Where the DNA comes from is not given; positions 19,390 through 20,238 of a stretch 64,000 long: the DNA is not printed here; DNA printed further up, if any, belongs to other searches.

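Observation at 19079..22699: Orphan sensor kinase translationally coupled to a cassette of PD-(D/E)xK-like, unknown and NADAR genes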

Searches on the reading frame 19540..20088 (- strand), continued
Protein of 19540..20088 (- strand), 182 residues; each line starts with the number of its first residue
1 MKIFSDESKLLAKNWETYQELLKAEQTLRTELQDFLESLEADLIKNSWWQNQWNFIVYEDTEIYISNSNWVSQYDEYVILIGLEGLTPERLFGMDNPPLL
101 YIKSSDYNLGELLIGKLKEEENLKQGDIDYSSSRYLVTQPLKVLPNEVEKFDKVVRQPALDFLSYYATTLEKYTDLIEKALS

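Call 67: find_encoding_contigs(protein=P0019, flank=8000, max_places=4)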
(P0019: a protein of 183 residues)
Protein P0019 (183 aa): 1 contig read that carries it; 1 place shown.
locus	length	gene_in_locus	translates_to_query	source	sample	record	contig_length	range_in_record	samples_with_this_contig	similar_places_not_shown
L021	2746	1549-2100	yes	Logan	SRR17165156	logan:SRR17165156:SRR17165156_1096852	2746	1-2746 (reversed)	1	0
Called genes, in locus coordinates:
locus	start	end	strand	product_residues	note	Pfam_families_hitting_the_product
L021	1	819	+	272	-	?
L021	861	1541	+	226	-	-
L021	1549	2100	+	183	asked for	-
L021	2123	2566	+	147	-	PF08719:NADAR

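Call 69: find_related_loci(query=A8, collection=metagenome_contigs, flank=7000)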
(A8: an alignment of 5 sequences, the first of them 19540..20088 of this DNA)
Query A8 (182 aa) in metagenome_contigs; peptide patterns used: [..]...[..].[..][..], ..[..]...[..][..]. (x = any residue, [..] = any of these).
600 stretches matched a pattern (row limit reached: there are more); 1 encode a relative of the query (tblastn E <= 1e-3); 1 distinct loci.
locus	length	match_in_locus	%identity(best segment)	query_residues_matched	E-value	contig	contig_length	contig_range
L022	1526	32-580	61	1-182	1e-69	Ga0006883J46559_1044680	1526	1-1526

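Call 78: search_protein_families(library=padloc, proteins=[P0029, P0045, P0067, P0081, P0118, P0146, P0020, P0021, P0024, P0155], max_evalue=0.01)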
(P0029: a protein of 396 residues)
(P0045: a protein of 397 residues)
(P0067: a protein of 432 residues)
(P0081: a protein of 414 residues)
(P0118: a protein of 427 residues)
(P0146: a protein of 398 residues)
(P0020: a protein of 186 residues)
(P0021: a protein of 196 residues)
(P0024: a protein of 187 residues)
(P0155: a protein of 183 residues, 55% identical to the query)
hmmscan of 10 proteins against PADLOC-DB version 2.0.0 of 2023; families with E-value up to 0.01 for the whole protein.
P0029 (396 aa): 12 families
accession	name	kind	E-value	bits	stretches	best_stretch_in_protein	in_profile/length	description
PDLC04972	PDC-S26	-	9.2e-31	105.5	1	22-204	20-205/397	-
PDLC04977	PDC-S26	-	2e-26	91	1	24-266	21-266/400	-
PDLC04983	PDC-S26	-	1.5e-19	68.8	1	19-167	21-163/413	-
PDLC04980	PDC-S26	-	3.5e-18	64.1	1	18-175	16-180/389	-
PDLC04971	PDC-S26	-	2.9e-14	50.7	1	31-184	32-194/415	-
PDLC04974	PDC-S26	-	9e-14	49.5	1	20-164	19-162/401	-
PDLC04975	PDC-S26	-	5.2e-12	43.7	1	49-260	38-242/351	-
PDLC04981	PDC-S26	-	5.4e-10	37.1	1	31-186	22-170/358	-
PDLC04976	PDC-S26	-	1.3e-08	32.4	1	31-130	30-135/451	-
PDLC04969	PDC-S26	-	3.2e-06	24.4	1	28-119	24-115/367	-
PDLC04982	PDC-S26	-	0.0027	15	1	34-119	25-123/392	-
PDLC04979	PDC-S26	-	0.0054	13.7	1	37-120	28-107/383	-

P0045 (397 aa): 12 families
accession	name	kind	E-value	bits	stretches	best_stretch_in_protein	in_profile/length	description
PDLC04972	PDC-S26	-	3.5e-28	97.1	1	17-208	11-205/397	-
PDLC04977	PDC-S26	-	1e-24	85.4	1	14-208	7-205/400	-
PDLC04983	PDC-S26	-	4.4e-23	80.4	1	11-167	6-159/413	-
PDLC04980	PDC-S26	-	1.1e-19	69.1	1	34-171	28-166/389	-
PDLC04974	PDC-S26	-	7.3e-16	56.4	1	30-134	25-138/401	-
PDLC04971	PDC-S26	-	8.4e-13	45.9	1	28-187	25-193/415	-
PDLC04976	PDC-S26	-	6.5e-10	36.7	1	31-165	26-167/451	-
PDLC04981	PDC-S26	-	2.7e-08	31.5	1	29-187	16-167/358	-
PDLC04975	PDC-S26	-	3.4e-06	24.6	1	52-209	37-186/351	-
PDLC04969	PDC-S26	-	4.9e-06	23.8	1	42-125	34-117/367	-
PDLC04982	PDC-S26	-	1.9e-05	22.1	1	38-124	25-124/392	-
PDLC04979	PDC-S26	-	0.0023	14.9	1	37-123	24-106/383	-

P0067 (432 aa): 12 families
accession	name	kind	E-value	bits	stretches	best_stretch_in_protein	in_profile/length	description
PDLC04972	PDC-S26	-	3.1e-24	84.1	1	60-233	29-205/397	-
PDLC04983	PDC-S26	-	4.9e-23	80.2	1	53-194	26-161/413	-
PDLC04980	PDC-S26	-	1e-22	79.1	1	52-197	21-167/389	-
PDLC04977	PDC-S26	-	1.1e-19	68.9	1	57-231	25-203/400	-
PDLC04974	PDC-S26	-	2.6e-18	64.4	1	53-192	23-161/401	-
PDLC04976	PDC-S26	-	4.9e-15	53.6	1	54-192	24-169/451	-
PDLC04971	PDC-S26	-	2.6e-08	31.1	1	60-102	32-74/415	-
PDLC04981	PDC-S26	-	1.2e-06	26.1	1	50-204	13-159/358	-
PDLC04979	PDC-S26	-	3.5e-06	24.2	1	51-148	13-106/383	-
PDLC04975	PDC-S26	-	1.7e-05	22.3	1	78-147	38-107/351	-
PDLC04982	PDC-S26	-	0.00046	17.5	1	60-108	22-70/392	-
PDLC04969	PDC-S26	-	0.0075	13.3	0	59-147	26-114/367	-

P0081 (414 aa): 12 families
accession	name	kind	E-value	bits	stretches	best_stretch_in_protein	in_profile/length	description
PDLC04972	PDC-S26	-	1.2e-24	85.4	1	35-217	21-205/397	-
PDLC04977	PDC-S26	-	3.9e-22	76.9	1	28-215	11-203/400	-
PDLC04980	PDC-S26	-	5.2e-22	76.7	1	28-299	14-294/389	-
PDLC04983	PDC-S26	-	2.2e-20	71.5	1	29-177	19-160/413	-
PDLC04974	PDC-S26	-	7.2e-18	63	1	33-313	20-305/401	-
PDLC04976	PDC-S26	-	6.5e-14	49.9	1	39-178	26-171/451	-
PDLC04971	PDC-S26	-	1.8e-09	35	1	43-85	32-74/415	-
PDLC04981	PDC-S26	-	4.4e-09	34.1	1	38-196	17-167/358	-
PDLC04975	PDC-S26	-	1.3e-08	32.6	1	60-271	37-238/351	-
PDLC04970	PDC-S26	-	0.00011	19.5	1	63-206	47-184/373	-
PDLC04979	PDC-S26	-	0.00024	18.1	1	46-130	25-105/383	-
PDLC04969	PDC-S26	-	0.00027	18.1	1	45-134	29-118/367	-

P0118 (427 aa): 13 families
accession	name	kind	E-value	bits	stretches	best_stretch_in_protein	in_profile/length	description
PDLC04983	PDC-S26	-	2.3e-26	91.2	1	58-293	31-272/413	-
PDLC04974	PDC-S26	-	1.2e-24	85.3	1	55-411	25-395/401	-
PDLC04980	PDC-S26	-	1.5e-24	85.1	1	58-309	27-293/389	-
PDLC04972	PDC-S26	-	3.6e-23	80.5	1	58-233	27-206/397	-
PDLC04977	PDC-S26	-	3.7e-20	70.4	1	59-234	27-207/400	-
PDLC04981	PDC-S26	-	9.1e-16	56.1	1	42-315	4-275/358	-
PDLC04970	PDC-S26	-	1e-15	55.8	1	39-321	6-288/373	-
PDLC04975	PDC-S26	-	7.4e-14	49.8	1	77-283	37-240/351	-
PDLC04976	PDC-S26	-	4.6e-12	43.8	1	61-191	31-169/451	-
PDLC04971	PDC-S26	-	4.2e-11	40.3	1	61-213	33-195/415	-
PDLC04969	PDC-S26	-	3.3e-05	21.1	1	62-149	29-117/367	-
PDLC04982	PDC-S26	-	0.00055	17.3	1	63-147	25-123/392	-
PDLC04979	PDC-S26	-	0.0011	16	1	56-148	18-107/383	-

P0146 (398 aa): 8 families
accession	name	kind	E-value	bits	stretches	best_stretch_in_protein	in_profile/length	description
PDLC04972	PDC-S26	-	2.5e-23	81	1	4-270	6-268/397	-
PDLC04977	PDC-S26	-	3.9e-22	76.9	1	16-375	17-381/400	-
PDLC04983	PDC-S26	-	4e-17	60.7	1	6-166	14-163/413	-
PDLC04980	PDC-S26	-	2.2e-14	51.6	1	6-167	10-167/389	-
PDLC04974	PDC-S26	-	1.2e-11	42.5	1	3-378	8-387/401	-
PDLC04971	PDC-S26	-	7.4e-08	29.6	1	26-163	31-177/415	-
PDLC04982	PDC-S26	-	1.2e-07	29.4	1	28-116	23-122/392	-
PDLC04979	PDC-S26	-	1.3e-05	22.3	1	25-117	20-106/383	-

P0020 (186 aa): 1 family
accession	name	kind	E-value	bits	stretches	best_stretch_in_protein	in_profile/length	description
PDLC02344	AbiD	-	0.0012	16.6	0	13-46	57-90/277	AbiD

P0021 (196 aa): 0 families

P0024 (187 aa): 0 families

P0155 (183 aa): 0 families

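Call 80: find_encoding_contigs(protein=P0025, flank=7000, max_places=4)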
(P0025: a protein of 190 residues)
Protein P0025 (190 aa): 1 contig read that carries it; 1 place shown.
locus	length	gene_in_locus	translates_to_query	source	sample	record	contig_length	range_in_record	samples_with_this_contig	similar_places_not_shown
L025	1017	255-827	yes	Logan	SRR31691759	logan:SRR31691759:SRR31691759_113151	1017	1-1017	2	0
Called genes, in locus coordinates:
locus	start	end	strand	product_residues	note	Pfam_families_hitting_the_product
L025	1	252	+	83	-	?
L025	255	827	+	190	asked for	-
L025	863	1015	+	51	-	?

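Call 88: find_encoding_contigs(protein=P0029, flank=8000, max_places=5)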
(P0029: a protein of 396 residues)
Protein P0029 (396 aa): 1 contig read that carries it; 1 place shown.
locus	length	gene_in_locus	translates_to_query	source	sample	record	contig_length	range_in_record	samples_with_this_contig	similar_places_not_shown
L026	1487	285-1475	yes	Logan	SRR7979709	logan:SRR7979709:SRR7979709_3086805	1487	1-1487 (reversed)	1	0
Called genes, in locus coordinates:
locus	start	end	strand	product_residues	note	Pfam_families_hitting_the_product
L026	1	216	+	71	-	?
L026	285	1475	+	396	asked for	PF14281:PDDEXK_4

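Call 89: search_solved_structures(query=A3, max_evalue=1)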
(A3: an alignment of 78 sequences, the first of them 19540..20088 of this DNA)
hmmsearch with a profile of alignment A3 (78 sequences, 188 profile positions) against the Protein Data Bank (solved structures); distinct sequences matched with E-value up to 1: 0.

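Call 91: search_protein_families(library=pfam, alignment_id=A3, max_evalue=0.01)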
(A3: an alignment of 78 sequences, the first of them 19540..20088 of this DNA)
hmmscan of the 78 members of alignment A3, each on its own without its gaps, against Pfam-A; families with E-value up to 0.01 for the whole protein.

A. member 1, window:19540-20088:- (182 aa): 0 families

B. families by the number of members that match (of 78 scanned): 6 families
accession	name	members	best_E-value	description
PF17442.7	U62_UL91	1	0.00047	Functional domain of U62 and UL91 proteins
PF07751.16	Abi_2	1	0.00049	Abi-like protein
PF22560.2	GMT-wHTH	1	0.0016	GMT-like wHTH domain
PF20803.2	PaaX_M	1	0.0018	PaaX protein central Cas2-like domain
PF25615.1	PhiKZ_gp85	1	0.0034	Bacteriophage PhiKZ vertex-binding protein gp85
PF24714.1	TOR1L1_N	1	0.0078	TORTIFOLIA1 N-terminal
